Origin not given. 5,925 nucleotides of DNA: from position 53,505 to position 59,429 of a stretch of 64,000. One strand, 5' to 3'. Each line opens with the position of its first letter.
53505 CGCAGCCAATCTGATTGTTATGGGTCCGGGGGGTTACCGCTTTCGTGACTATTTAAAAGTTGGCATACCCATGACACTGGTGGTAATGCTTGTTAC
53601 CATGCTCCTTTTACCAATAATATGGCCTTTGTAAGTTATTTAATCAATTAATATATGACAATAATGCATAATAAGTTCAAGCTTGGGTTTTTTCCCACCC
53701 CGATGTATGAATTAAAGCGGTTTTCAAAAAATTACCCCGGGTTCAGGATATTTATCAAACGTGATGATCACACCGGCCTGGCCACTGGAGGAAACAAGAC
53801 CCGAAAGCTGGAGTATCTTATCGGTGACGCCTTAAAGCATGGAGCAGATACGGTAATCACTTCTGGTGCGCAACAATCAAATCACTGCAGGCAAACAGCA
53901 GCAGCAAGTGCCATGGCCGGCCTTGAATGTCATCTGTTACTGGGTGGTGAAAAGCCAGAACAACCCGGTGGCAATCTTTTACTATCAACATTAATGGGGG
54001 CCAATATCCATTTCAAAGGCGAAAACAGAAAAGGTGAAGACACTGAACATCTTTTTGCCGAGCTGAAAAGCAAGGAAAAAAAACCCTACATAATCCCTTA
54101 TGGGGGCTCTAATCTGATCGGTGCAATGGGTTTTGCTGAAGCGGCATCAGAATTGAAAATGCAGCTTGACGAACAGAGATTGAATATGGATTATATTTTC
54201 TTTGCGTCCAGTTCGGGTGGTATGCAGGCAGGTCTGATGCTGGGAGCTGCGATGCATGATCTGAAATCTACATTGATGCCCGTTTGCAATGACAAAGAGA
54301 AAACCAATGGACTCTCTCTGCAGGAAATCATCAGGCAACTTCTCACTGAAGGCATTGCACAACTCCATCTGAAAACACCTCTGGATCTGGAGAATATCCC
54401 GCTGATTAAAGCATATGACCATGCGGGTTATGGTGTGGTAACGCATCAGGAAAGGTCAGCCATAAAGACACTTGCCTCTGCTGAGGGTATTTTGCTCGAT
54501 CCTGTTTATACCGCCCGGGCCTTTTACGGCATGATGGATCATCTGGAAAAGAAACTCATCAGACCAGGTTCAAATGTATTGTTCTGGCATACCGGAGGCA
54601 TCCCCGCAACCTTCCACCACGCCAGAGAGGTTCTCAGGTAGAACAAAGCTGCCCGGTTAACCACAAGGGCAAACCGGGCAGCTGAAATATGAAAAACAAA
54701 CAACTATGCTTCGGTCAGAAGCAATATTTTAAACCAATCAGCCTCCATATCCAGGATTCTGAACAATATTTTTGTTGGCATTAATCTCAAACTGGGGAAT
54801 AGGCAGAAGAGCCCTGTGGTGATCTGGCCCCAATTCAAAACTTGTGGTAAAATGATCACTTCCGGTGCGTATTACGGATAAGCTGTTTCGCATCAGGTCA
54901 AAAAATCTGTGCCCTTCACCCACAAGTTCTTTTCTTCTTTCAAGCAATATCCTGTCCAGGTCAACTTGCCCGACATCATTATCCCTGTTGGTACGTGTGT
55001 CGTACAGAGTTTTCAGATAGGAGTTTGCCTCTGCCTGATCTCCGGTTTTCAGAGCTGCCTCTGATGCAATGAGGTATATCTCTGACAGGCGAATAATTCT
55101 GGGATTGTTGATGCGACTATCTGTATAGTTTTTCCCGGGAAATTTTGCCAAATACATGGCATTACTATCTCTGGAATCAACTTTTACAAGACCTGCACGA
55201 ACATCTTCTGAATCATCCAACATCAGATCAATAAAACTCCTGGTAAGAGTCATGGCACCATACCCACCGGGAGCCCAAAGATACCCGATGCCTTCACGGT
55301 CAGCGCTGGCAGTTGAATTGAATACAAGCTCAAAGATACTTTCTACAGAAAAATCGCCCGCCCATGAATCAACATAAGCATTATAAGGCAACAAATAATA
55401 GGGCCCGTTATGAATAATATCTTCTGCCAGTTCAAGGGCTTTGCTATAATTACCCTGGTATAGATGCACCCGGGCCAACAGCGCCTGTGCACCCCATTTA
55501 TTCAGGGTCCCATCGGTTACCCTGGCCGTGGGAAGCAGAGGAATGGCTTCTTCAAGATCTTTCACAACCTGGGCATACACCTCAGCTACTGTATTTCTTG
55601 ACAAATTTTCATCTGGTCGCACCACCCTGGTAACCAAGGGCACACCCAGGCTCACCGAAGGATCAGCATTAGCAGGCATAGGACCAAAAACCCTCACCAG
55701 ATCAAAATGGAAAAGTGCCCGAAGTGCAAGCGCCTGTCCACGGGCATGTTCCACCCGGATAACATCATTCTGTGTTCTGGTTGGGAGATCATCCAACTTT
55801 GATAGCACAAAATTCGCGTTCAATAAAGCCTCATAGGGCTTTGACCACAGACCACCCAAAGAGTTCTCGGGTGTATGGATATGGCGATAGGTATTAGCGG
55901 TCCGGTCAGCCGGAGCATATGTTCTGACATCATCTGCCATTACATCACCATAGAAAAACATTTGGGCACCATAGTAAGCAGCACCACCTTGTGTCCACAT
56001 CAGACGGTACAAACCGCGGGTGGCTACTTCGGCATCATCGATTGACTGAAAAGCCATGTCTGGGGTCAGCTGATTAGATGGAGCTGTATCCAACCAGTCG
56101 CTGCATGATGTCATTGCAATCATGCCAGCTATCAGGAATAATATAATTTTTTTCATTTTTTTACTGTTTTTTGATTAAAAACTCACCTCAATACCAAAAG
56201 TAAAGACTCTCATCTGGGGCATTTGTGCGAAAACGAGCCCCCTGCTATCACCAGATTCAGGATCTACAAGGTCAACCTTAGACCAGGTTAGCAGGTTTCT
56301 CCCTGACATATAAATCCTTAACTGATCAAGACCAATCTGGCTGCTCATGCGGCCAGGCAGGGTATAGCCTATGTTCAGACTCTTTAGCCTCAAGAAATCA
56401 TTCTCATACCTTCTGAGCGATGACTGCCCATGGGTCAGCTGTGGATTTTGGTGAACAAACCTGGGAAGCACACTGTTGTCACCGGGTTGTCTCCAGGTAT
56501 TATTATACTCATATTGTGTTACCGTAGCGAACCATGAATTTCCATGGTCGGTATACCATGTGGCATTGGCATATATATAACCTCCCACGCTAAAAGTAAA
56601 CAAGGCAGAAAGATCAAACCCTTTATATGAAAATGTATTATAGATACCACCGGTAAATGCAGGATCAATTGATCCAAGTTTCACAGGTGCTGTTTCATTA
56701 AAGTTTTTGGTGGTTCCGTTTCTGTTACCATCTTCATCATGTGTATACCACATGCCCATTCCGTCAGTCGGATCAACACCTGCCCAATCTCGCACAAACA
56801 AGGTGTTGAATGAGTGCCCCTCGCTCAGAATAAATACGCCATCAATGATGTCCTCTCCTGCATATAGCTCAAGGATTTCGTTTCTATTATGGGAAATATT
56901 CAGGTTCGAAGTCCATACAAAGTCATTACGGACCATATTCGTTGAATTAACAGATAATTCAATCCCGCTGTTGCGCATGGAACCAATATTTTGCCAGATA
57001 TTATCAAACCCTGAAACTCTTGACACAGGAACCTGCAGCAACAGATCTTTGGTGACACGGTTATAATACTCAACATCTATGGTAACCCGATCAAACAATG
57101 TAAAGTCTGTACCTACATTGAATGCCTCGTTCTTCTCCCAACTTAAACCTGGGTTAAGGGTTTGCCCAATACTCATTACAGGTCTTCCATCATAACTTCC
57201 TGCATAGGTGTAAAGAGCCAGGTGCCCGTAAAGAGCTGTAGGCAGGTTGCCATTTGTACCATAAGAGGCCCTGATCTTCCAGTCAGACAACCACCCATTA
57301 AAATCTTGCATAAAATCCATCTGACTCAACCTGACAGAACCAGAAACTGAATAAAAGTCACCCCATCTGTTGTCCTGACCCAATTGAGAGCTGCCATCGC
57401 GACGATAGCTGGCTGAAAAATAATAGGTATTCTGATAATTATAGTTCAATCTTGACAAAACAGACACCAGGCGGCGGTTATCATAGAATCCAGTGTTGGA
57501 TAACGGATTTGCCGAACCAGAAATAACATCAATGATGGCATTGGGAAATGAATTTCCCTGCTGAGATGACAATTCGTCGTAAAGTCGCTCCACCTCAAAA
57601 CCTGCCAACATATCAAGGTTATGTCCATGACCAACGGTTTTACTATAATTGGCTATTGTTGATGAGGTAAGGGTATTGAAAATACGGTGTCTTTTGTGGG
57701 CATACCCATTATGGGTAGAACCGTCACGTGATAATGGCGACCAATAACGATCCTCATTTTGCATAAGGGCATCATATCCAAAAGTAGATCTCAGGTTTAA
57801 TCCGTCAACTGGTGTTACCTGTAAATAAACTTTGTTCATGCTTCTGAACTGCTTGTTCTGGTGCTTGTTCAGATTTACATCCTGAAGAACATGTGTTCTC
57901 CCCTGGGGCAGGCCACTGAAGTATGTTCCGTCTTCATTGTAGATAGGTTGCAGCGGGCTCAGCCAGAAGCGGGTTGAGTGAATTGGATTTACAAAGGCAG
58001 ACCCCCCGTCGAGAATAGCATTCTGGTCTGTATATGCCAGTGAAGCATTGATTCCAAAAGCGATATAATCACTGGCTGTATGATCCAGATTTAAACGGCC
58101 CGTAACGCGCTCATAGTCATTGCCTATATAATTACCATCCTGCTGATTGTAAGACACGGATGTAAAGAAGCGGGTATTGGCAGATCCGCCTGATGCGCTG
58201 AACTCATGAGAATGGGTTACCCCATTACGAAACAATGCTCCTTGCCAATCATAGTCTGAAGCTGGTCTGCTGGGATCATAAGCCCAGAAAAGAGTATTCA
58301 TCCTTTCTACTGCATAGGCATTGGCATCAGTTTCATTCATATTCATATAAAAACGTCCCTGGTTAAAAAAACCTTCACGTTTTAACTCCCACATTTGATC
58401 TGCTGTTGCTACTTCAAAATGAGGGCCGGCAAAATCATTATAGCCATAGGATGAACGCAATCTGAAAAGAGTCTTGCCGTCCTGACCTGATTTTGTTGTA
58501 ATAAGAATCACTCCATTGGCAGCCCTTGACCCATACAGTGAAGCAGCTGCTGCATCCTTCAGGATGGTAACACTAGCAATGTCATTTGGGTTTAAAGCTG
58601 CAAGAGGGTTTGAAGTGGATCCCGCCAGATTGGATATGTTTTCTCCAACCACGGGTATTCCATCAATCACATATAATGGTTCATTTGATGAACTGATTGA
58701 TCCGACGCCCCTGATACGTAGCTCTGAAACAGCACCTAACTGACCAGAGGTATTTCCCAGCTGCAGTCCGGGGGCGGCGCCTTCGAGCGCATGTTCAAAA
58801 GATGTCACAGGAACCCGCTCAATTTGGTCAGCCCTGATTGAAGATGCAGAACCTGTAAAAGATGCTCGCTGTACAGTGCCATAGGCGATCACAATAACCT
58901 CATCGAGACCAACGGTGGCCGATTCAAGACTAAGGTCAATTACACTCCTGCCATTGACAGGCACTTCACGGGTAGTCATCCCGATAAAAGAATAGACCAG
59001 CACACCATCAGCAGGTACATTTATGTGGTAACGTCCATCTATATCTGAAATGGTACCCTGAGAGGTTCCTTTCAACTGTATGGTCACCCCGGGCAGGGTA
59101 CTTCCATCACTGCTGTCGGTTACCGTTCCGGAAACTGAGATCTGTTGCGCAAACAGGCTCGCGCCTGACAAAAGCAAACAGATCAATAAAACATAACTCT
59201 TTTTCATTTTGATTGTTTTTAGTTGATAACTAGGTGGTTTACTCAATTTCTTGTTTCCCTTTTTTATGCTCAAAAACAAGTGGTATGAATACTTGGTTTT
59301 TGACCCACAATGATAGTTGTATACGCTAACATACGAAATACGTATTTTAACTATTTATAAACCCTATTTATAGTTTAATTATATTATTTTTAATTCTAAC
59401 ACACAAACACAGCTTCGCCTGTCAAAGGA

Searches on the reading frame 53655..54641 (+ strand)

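Call 32: search_protein_families(library=pfam, proteins=[window:53655-54641:+], max_evalue=0.00001)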
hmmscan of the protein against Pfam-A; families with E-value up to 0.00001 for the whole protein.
window:53655-54641:+ (328 aa): 1 family
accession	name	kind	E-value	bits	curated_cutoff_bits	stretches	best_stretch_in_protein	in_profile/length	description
PF00291.31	PALP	-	5.1e-43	147.9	35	1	10-314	3-295/295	Pyridoxal-phosphate dependent enzyme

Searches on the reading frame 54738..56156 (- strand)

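Call 32: search_protein_families(library=pfam, proteins=[window:54738-56156:-], max_evalue=0.00001)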
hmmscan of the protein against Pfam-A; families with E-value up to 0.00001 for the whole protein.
window:54738-56156:- (472 aa): 2 families
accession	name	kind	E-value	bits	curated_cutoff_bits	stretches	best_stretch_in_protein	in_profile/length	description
PF14322.12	SusD-like_3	-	2.7e-28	100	27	1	20-232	1-191/191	Starch-binding associating with outer membrane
PF07980.17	SusD_RagB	-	2.9e-24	86.7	23.1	1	337-470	136-297/297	SusD family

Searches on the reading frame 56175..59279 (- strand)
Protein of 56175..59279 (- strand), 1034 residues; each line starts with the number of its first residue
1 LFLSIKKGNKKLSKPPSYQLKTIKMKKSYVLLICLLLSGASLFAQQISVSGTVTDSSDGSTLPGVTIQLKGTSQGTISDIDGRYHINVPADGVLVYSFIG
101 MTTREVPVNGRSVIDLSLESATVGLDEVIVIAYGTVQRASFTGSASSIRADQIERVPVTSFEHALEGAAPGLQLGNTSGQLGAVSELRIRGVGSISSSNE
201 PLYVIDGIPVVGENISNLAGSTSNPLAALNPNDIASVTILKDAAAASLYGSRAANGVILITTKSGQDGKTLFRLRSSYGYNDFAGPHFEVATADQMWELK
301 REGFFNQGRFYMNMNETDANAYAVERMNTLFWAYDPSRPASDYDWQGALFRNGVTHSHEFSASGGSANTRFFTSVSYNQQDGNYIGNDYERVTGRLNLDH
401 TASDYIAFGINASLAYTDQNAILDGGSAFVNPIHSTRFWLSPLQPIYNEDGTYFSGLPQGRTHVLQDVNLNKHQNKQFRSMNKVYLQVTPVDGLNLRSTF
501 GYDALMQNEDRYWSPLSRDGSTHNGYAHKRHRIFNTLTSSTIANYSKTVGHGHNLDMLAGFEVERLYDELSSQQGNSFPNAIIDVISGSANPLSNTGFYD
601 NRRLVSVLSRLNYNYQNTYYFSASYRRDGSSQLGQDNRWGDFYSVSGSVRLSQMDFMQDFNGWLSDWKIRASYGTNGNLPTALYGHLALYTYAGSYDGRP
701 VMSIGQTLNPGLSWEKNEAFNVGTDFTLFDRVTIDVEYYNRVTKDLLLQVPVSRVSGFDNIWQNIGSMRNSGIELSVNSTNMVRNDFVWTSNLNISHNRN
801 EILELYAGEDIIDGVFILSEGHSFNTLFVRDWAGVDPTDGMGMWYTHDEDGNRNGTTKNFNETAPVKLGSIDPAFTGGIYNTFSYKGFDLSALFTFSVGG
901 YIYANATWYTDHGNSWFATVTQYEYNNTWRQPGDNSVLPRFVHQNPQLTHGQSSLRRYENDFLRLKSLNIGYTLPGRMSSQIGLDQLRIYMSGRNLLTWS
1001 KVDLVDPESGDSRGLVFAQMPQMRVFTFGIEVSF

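Call 32: search_protein_families(library=pfam, proteins=[window:56175-59279:-], max_evalue=0.00001)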
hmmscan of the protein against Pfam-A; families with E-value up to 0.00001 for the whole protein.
window:56175-59279:- (1034 aa): 3 families
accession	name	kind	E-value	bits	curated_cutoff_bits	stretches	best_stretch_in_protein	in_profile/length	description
PF07715.20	Plug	-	4.4e-20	72.6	23.9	1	140-257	4-107/107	TonB-dependent Receptor Plug Domain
PF13715.12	CarbopepD_reg_2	-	7.5e-17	61.6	32.2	1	49-130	1-88/88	CarboxypepD_reg-like domain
PF13620.12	CarboxypepD_reg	-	6e-09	36.6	32.3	1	48-107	1-65/82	Carboxypeptidase regulatory-like domain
